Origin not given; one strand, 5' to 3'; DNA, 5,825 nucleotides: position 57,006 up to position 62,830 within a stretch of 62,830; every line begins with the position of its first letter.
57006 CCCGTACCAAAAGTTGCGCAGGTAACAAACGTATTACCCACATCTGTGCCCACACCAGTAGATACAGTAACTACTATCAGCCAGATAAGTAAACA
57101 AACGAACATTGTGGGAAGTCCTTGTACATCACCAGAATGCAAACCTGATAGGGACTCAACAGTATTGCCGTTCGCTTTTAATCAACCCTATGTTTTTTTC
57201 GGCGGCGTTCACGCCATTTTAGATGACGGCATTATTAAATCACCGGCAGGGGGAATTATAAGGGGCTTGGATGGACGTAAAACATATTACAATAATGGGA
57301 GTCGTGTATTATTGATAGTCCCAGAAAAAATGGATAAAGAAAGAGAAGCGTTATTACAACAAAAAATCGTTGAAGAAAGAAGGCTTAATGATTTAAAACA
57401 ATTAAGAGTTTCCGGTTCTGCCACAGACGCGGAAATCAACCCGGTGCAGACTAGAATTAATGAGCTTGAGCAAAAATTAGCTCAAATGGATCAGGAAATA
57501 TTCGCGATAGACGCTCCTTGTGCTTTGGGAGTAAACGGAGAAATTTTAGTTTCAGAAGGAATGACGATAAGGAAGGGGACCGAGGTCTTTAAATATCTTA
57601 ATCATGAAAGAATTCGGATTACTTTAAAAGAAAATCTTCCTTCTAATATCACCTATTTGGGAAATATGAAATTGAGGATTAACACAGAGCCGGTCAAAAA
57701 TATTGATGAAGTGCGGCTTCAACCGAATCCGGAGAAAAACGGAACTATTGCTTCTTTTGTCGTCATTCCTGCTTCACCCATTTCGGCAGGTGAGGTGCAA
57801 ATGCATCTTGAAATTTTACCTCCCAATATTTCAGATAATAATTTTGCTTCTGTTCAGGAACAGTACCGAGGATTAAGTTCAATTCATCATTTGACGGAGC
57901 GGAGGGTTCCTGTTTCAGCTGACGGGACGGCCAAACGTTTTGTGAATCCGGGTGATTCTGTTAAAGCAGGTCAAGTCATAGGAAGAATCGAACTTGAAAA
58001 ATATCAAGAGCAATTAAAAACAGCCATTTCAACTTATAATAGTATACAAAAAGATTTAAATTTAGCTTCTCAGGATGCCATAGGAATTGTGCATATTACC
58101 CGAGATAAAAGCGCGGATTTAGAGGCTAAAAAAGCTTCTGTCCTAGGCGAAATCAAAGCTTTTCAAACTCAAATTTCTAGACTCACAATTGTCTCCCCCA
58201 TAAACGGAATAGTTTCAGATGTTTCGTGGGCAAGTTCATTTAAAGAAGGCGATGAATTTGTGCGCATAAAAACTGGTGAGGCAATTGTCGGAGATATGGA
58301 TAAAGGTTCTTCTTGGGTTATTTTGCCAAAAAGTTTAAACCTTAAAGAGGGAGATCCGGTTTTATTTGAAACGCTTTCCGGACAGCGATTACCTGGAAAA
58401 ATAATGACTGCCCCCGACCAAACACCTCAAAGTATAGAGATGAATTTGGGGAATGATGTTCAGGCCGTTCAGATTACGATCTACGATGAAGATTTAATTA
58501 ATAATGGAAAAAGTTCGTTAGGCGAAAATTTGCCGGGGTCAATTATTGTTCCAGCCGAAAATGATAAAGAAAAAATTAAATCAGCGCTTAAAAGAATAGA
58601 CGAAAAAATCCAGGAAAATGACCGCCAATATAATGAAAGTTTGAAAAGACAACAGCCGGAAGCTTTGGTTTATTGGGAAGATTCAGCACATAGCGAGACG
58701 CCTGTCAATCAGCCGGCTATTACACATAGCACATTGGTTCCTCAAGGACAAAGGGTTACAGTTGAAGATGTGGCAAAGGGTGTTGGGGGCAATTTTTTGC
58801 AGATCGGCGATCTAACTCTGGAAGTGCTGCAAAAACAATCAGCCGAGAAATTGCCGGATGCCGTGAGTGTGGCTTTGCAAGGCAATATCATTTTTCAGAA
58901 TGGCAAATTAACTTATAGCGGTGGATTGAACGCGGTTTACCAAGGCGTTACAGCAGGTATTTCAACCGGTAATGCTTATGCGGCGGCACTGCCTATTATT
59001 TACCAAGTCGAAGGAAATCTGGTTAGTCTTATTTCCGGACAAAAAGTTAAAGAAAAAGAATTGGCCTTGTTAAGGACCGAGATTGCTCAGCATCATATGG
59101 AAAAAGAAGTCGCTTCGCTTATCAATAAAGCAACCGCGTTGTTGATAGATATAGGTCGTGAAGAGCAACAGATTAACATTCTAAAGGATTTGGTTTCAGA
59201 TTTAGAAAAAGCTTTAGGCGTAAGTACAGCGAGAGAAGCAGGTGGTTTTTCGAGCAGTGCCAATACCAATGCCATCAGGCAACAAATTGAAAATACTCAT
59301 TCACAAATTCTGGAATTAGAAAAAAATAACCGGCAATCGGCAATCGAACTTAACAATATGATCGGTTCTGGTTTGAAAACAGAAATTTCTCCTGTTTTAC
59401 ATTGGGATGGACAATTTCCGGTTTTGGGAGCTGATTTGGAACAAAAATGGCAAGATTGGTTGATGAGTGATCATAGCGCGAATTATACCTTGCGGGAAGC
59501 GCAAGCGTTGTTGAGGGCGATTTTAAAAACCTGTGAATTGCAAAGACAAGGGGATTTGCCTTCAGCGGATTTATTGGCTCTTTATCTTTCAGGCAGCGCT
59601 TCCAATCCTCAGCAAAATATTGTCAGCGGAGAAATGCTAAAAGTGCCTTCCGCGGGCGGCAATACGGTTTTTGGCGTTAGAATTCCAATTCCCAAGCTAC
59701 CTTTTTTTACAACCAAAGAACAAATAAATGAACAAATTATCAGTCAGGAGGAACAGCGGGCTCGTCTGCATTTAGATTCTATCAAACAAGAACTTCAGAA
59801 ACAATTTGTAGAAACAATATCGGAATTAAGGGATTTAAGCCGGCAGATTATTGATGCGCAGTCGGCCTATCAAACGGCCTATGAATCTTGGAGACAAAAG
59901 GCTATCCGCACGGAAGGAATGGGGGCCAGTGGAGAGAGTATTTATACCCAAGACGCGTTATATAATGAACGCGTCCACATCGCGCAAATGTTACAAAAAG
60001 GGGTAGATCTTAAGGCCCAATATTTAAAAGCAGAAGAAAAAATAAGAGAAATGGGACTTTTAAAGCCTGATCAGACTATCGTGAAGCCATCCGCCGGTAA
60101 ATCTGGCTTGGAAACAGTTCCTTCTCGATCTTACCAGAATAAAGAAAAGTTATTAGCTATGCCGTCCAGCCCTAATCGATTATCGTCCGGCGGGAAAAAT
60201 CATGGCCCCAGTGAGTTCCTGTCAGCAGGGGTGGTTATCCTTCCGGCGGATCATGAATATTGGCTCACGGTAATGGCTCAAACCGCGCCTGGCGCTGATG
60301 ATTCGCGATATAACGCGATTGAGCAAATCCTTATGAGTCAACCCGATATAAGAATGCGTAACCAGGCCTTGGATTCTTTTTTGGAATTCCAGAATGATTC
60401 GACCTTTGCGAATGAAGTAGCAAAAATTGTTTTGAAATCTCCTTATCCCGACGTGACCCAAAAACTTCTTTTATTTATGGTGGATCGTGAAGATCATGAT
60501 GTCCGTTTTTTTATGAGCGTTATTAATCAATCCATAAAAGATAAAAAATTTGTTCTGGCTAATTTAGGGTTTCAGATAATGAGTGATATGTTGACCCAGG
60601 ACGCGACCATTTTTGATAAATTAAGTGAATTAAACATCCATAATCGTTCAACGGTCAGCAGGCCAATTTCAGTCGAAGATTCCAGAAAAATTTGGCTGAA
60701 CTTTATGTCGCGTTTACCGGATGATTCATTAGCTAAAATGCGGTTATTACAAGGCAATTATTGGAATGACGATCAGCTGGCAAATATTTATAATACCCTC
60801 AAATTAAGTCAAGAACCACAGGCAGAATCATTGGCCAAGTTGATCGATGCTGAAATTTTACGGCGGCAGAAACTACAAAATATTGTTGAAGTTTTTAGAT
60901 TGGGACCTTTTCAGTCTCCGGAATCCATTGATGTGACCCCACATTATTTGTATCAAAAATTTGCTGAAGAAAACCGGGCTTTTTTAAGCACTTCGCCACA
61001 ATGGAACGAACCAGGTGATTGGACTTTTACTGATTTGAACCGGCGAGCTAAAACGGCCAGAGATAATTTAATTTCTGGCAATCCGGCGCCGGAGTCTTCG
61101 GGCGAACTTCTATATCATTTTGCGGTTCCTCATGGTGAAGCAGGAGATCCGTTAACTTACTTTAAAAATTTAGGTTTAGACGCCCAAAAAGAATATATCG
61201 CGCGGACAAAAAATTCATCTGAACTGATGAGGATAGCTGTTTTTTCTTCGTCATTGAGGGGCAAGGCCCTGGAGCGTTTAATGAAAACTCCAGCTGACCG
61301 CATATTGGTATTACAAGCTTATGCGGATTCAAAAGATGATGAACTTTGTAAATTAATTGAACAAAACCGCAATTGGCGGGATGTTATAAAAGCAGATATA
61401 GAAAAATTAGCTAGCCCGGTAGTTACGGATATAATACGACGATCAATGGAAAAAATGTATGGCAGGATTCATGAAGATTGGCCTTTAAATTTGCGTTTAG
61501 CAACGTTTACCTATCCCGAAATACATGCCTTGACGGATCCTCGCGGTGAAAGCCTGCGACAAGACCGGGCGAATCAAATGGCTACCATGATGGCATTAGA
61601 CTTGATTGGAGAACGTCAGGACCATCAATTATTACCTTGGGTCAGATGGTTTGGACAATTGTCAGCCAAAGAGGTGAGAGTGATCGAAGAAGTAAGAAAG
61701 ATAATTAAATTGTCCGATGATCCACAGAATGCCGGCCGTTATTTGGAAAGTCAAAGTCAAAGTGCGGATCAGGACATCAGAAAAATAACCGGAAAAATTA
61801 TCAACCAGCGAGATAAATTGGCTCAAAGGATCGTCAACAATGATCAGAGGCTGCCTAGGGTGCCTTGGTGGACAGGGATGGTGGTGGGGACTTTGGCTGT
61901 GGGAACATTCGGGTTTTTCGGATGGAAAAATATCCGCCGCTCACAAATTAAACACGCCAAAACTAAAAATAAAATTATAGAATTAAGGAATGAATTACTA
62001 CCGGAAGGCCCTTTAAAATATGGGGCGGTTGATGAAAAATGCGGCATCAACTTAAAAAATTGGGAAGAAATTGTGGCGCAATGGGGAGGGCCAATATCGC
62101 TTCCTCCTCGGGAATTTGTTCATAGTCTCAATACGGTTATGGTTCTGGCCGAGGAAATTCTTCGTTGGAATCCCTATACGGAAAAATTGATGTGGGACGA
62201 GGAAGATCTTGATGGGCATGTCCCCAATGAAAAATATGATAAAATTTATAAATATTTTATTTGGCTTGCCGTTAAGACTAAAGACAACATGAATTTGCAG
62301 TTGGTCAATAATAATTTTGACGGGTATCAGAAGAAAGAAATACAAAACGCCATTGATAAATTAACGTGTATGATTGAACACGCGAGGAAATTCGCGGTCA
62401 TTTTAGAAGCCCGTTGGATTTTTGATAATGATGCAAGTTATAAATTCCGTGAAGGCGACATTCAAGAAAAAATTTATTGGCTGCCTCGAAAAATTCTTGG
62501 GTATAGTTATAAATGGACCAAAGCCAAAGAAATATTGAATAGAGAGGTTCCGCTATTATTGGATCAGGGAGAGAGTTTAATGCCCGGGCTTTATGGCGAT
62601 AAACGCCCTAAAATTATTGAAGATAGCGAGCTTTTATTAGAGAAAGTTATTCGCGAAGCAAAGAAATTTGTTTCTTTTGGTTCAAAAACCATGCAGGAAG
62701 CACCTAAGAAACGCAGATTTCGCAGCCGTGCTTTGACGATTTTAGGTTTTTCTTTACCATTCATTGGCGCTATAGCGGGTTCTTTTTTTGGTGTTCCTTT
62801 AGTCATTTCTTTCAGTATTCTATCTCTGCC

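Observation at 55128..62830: Open-ended giant ORF (at least 2,567 codons) that the supplied ORF track does not report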

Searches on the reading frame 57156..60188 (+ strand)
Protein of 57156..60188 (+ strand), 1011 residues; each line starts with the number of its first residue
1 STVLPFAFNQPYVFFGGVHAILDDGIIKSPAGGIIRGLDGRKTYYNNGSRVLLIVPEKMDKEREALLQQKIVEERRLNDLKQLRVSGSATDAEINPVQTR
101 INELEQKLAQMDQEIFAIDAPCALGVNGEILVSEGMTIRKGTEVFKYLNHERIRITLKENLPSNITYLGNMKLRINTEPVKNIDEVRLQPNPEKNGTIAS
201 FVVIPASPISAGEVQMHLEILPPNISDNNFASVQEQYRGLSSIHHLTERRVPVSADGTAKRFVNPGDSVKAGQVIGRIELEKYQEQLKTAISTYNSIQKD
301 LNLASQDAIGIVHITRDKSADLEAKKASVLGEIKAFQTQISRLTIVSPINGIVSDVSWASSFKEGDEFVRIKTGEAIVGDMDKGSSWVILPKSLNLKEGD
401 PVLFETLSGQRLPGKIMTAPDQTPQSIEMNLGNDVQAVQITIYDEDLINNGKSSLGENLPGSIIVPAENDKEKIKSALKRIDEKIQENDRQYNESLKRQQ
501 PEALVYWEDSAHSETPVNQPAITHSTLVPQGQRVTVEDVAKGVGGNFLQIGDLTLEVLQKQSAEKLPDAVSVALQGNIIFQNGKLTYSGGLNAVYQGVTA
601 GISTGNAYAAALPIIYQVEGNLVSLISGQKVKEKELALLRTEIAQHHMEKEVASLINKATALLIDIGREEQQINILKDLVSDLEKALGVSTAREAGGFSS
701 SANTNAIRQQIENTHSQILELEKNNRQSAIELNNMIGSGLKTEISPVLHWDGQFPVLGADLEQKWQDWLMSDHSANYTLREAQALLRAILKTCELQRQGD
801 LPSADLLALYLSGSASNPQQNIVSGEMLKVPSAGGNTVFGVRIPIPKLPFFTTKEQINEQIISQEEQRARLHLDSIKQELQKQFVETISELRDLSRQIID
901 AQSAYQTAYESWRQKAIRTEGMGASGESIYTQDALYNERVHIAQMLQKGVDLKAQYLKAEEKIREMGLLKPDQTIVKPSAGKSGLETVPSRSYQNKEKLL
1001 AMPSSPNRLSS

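Call 63: predict_structure(alignment_id=A3)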
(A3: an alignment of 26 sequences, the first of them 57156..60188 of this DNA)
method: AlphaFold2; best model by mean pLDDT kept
length: 1011 residues; sequences in the alignment: 26
mean_pLDDT: 71.9   pTM: 0.44
mean pLDDT of the five models: 71.9, 71.2, 68.2, 66.8, 64.1
residues with pLDDT >= 90: 146; 70-90: 526; 50-70: 159; < 50: 180
segments of 3 or more residues with pLDDT < 50: 1-19, 307-311, 501-528, 576-578, 582-587, 597-599, 603-620, 802-852, 922-926, 980-1011
pLDDT, mean of each block of 10 residues (from residue 1): 28 34 58 75 75 76 76 82 76 82 84 73 65 71 66 75 65 81 71 68 79 78 60 81 85 85 85 87 80 81 58 61 76 75 84 81 82 87 75 86 83 88 60 79 81 72 87 88 82 69 36 30 43 87 88 86 70 49 46 50 45 46 59 81 91 93 94 91 86 76 83 91 91 86 81 81 90 90 90 71 42 34 32 32 43 64 84 92 93 89 81 74 51 79 91 95 91 74 30 30 30 30
secondary structure, 60 per line:
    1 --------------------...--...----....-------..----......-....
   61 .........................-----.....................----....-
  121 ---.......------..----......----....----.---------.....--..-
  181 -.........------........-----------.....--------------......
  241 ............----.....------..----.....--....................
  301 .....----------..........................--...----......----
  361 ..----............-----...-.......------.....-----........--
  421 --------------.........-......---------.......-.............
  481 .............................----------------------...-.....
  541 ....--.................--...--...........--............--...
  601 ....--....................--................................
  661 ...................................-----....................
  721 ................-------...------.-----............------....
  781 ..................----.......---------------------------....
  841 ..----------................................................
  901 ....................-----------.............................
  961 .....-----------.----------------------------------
elements in order (helices of 4 or more, strands of 3 or more residues): E21-23 E26-28 E33-36 E50-55 H57-85 H91-111 E116-119 E124-130 E143-148 E153-156 E171-175 E182-190 E197-204 E216-220 E235-252 E257-261 E274-278 H281-305 H316-341 E344-346 E351-356 E367-378 E388-391 E401-405 E411-418 E435-443 H445-450 E460-466 H468-509 E532-534 H536-544 H547-563 E571-581 E584-595 E598-604 H607-626 H629-695 H701-736 E744-746 H759-770 H777-798 E803-809 E837-842 H853-920 H932-965

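Call 66: fold_search(model_id=the predicted structure, library=pdb)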
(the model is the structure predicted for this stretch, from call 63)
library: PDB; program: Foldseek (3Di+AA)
matches with E <= 10: 399; with E <= 0.001: 100
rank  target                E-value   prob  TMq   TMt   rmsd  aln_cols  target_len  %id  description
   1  9a2x_MODEL_1_A        4.9e-13  1.00  0.32  0.62  22.1       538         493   12  Model of E. coli TolC by in-cell photo-crosslinking MS and deep learning (released 2023-02-24)
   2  7akz_A                4.2e-12  1.00  0.31  0.63   8.2       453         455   13  Deciphering the role of the channel constrictions in the opening mechanism of MexAB-OprM efflux pump from Pseudomonas  (released 2022-04-13)
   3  6zre_A                6.3e-12  1.00  0.30  0.62   8.3       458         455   14  Deciphering the role of the channel constrictions in the opening mechanism of MexAB-OprM efflux pump from Pseudomonas  (released 2021-07-28)
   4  5bun_B                1.5e-11  1.00  0.31  0.68   7.0       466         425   13  Crystal structure of an antigenic outer membrane protein ST50 from Salmonella Typhi (released 2015-12-23)
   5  4mt4_A                1.7e-11  1.00  0.28  0.54   9.3       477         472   12  Crystal structure of the Campylobacter jejuni CmeC outer membrane channel (released 2014-09-24)
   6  6zre_B                2.0e-11  1.00  0.30  0.61   8.5       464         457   12  Deciphering the role of the channel constrictions in the opening mechanism of MexAB-OprM efflux pump from Pseudomonas  (released 2021-07-28)
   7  1wp1_A                2.2e-11  1.00  0.30  0.62   8.2       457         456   13  Crystal structure of the drug-discharge outer membrane protein, OprM (released 2004-11-02)
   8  5bun_C                3.4e-11  1.00  0.30  0.65   8.8       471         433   11  Crystal structure of an antigenic outer membrane protein ST50 from Salmonella Typhi (released 2015-12-23)
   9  3d5k_A                3.5e-11  1.00  0.30  0.62   8.3       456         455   13  Crystal structure of the OprM channel in a non-symmetrical space group (released 2009-06-02)
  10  7ng8_A                3.7e-11  1.00  0.30  0.65   7.5       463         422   12  Trimeric efflux pump Klebsiella TolC in complex with KlebC (released 2021-06-30)
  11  5bun_A                3.9e-11  1.00  0.30  0.65   8.0       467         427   12  Crystal structure of an antigenic outer membrane protein ST50 from Salmonella Typhi (released 2015-12-23)
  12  4mt4_B                5.0e-11  1.00  0.28  0.54   9.2       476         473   12  Crystal structure of the Campylobacter jejuni CmeC outer membrane channel (released 2014-09-24)
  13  2vdd_A                6.0e-11  1.00  0.29  0.60   8.7       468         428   12  Crystal Structure of the Open State of TolC Outer Membrane Component of Mutlidrug Efflux Pumps (released 2008-04-22)
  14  1ek9_A                7.0e-11  1.00  0.31  0.68   8.1       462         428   10  2.1A X-RAY STRUCTURE OF TOLC: AN INTEGRAL OUTER MEMBRANE PROTEIN AND EFFLUX PUMP COMPONENT FROM ESCHERICHIA COLI (released 2000-06-28)
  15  7ng9_A                8.1e-11  1.00  0.31  0.68   7.8       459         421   13  Trimeric efflux pump Klebsiella TolC (released 2021-06-30)
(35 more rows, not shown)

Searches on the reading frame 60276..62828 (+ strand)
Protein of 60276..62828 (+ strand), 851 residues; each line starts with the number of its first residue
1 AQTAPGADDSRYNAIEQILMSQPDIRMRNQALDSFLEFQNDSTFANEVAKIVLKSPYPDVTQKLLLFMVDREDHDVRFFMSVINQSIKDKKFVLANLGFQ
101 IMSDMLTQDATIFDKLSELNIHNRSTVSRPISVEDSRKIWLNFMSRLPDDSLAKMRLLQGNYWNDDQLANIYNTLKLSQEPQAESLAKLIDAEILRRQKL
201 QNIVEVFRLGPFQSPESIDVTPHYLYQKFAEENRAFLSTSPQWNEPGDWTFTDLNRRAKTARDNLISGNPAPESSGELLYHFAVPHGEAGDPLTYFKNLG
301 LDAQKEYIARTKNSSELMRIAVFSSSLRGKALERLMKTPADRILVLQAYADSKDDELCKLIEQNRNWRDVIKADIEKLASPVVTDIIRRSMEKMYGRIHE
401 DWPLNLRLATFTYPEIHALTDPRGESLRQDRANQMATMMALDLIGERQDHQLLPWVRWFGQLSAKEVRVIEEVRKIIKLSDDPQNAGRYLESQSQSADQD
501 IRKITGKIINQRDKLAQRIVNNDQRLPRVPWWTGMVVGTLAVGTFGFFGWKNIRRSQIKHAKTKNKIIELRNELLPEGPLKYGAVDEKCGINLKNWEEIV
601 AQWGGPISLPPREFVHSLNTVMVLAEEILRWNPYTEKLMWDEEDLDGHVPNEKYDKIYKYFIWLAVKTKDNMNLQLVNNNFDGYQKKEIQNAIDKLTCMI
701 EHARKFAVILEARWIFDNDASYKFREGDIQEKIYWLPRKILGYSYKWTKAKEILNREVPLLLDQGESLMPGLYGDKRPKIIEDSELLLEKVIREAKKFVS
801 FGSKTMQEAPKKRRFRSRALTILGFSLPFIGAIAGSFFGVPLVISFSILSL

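Call 70: find_related_loci(query=A5, collection=genome_contigs, flank=8000)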
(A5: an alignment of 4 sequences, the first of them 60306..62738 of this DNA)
Query A5 (811 aa) in genome_contigs; peptide patterns used: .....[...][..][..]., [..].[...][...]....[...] (x = any residue, [..] = any of these).
61 stretches matched a pattern; 2 encode a relative of the query (tblastn E <= 1e-3); 2 distinct loci.
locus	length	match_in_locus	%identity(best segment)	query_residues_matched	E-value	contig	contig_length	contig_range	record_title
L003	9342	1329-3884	36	1-808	7e-146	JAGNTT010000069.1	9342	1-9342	MAG: Candidatus Omnitrophota bacterium isolate Go_SlAct_bin_392 Go_SlAct_37756_length_9342_cov_8.267173, whole genome sh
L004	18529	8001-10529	33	3-808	3e-121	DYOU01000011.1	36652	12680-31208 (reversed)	MAG TPA_asm: Candidatus Elulimicrobium sp. isolate SulCav_GS09_5_2_46_18 SulCav_GS09_5_1564_length_36652_cov_10_370823,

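Call 82: find_homologous_proteins(query=window:60276-62828:+, max_evalue=0.001)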
Query window:60276-62828:+: 8000 candidates shared short words with the query, none scored E <= 0.001.

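Call 95: find_homologous_proteins(query=A4, max_evalue=0.001)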
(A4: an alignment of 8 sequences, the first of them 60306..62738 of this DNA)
Query A4 (8 sequences): 8000 candidates shared short words with the query, none scored E <= 0.001.
